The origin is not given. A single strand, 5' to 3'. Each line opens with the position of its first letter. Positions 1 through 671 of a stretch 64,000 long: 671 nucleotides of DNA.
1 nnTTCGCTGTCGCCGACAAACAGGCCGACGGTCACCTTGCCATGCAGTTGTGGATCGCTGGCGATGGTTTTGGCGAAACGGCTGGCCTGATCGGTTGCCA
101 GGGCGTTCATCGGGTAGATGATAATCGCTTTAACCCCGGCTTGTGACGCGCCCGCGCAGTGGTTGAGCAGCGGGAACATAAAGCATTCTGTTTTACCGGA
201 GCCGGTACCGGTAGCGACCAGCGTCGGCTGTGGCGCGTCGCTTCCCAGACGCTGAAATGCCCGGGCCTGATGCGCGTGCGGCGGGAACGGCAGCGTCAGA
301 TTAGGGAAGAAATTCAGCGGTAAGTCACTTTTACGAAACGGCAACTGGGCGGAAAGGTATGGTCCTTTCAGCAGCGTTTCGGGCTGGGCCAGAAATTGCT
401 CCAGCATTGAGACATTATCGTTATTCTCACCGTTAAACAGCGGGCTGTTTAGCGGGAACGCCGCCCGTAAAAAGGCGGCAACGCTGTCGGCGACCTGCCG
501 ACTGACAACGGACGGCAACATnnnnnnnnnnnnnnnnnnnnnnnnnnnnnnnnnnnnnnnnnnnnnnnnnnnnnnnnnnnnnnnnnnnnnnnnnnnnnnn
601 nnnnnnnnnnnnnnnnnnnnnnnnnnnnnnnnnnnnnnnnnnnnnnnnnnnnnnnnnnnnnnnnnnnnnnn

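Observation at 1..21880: Three large defence modules packed head-to-tail next to nanM where K-12 has nanC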

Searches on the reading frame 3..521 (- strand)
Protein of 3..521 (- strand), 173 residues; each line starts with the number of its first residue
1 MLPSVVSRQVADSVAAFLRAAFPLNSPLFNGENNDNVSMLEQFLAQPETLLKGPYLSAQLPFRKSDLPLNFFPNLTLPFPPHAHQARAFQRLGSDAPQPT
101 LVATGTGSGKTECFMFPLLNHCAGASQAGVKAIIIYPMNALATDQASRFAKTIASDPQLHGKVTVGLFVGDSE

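Call 5: search_protein_families(proteins=[window:3-521:-], library=padloc)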
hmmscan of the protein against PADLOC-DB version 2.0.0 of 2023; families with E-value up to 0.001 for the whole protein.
window:3-521:- (173 aa): 21 families
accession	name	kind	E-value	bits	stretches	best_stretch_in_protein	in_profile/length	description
PDLC00037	DruE3|DruE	-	2.9e-24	82.9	1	79-171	100-195/2055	SNF2 family N-terminal domain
PDLC00013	DruE1|DruE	-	2.3e-21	73.4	1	74-155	85-173/1776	SNF2 family N-terminal domain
PDLC00035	DruE3|DruE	-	5.3e-21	72.1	1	78-172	100-196/1460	SNF2 family N-terminal domain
PDLC00036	DruE3|DruE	-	1.1e-19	67.1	1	79-154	87-167/2023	SNF2 family N-terminal domain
PDLC00014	DruE2|DruE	-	5e-18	62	2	79-121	106-147/1928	SNF2 family N-terminal domain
PDLC00015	DruE2|DruE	-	8.7e-17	58.1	2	73-122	94-137/1887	SNF2 family N-terminal domain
PDLC00051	DruE4|DruE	-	1.1e-13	47.6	2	82-121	94-132/1829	SNF2 family N-terminal domain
PDLC03960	SngC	-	1.4e-09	35.3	1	85-152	29-95/720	-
PDLC02896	DpdJ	-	1.5e-09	34.1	1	87-155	170-242/1487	DpdJ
PDLC02031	Cas3d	-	4e-06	23.6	1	80-151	24-88/687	-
PDLC01533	Cas3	-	4e-06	23.4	1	54-147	12-98/897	CAS-I; effector_G3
PDLC01196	Cas3d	-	1.9e-05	21.4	1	96-158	28-82/594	CAS-I-D; effector_G3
PDLC00937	Cas3d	-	2.9e-05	21.5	1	84-153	1-63/357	"CRISPR-associated helicase Cas3, subtype CYANO"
PDLC02503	BrxHI|BrxHII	-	3.1e-05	20.5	1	101-151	43-93/698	BrxHI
PDLC02570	DrmA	-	9.3e-05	18.9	1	102-151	196-247/851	DrmA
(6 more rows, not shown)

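Call 11: search_protein_families(proteins=[window:3-521:-], library=ncbifam)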
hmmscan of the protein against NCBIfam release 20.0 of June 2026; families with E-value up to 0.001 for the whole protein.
window:3-521:- (173 aa): 9 families
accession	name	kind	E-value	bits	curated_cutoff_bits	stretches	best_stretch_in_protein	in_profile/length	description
NF041067.1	DpdJ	equivalog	5.9e-09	34.2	800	1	87-154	160-231/1482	protein DpdJ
TIGR04121.1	DEXH_lig_assoc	equivalog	3.2e-08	31.8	850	1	79-172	12-102/804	ligase-associated DNA damage response DEXH box helicase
TIGR03817.1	DECH_helic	hypoth_equivalog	6.1e-06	24.8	874.1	1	81-154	37-106/742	helicase/secretion neighborhood putative DEAH-box helicase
TIGR02621.3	cas3_GSU0051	exception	7.2e-06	25.1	400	1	71-156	5-92/854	type I-G CRISPR-associated helicase/endonuclease Cas3g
NF041063.1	DpdF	equivalog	2.6e-05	23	550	1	98-158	159-215/813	protein DpdF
TIGR03158.1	cas3_cyano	exception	0.00011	21.5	69.1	1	84-153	1-63/357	type I-D CRISPR-associated helicase Cas3'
NF004072.0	PRK05580.2-4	equivalog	0.00045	18.6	1030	1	84-157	125-193/648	primosomal protein N'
NF004070.0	PRK05580.2-2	equivalog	0.00056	18.2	921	1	93-158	213-274/729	primosomal protein N'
NF053631.1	RNA_helic_CshA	equivalog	0.00069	18.6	646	1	104-151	43-89/434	degradosome RNA helicase CshA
